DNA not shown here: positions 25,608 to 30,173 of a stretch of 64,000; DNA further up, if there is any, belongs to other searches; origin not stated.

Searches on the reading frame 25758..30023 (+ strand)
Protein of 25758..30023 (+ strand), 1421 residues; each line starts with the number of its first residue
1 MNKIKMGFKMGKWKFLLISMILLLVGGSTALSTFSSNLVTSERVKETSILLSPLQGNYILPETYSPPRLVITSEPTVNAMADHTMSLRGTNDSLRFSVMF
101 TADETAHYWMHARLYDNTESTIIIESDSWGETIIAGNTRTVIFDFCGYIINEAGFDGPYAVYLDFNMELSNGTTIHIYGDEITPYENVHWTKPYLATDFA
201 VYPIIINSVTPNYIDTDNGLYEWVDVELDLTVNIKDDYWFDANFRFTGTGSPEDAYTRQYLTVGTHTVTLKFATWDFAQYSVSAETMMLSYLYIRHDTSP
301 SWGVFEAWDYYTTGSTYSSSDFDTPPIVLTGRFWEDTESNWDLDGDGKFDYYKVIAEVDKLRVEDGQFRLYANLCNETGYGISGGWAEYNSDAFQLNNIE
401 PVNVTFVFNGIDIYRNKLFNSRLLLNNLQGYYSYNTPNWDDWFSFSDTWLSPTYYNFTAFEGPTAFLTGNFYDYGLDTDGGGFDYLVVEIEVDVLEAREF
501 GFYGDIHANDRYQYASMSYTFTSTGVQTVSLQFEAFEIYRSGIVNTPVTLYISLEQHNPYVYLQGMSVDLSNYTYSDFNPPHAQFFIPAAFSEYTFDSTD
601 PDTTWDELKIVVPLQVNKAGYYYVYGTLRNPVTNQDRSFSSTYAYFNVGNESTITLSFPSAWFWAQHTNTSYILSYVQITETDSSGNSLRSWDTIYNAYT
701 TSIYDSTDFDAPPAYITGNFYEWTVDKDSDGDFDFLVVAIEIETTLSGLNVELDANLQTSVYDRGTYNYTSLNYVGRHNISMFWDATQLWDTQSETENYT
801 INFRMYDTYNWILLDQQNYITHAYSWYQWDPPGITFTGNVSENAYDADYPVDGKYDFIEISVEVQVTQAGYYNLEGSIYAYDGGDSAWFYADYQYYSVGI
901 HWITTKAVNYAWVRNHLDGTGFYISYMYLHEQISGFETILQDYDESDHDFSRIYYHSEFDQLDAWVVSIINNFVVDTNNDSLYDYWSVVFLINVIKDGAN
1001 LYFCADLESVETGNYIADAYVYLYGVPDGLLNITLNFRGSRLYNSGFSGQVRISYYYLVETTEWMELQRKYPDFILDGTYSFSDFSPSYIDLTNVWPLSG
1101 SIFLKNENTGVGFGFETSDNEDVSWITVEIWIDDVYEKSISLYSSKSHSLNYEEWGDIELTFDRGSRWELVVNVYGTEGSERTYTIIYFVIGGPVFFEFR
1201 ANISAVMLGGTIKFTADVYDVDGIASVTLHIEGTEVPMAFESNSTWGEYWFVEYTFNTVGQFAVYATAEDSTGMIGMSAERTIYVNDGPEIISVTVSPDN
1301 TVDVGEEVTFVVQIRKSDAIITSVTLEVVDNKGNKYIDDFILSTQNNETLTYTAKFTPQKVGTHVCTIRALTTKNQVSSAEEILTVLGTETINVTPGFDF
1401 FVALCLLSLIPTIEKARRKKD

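Call 41: search_protein_families(library=pfam, proteins=[window:25758-30023:+], max_evalue=0.001)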
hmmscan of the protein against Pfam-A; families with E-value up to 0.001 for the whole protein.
window:25758-30023:+ (1421 aa): 2 families
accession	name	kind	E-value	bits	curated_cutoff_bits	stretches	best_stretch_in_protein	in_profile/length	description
PF00630.25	Filamin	-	4.9e-05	24.5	26.9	1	1301-1369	16-81/93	Filamin/ABP280 repeat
PF20943.3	DUF4785_3rd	-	0.00038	20.9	24.5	0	606-681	13-89/106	Domain of unknown function (DUF4785) C-terminal domain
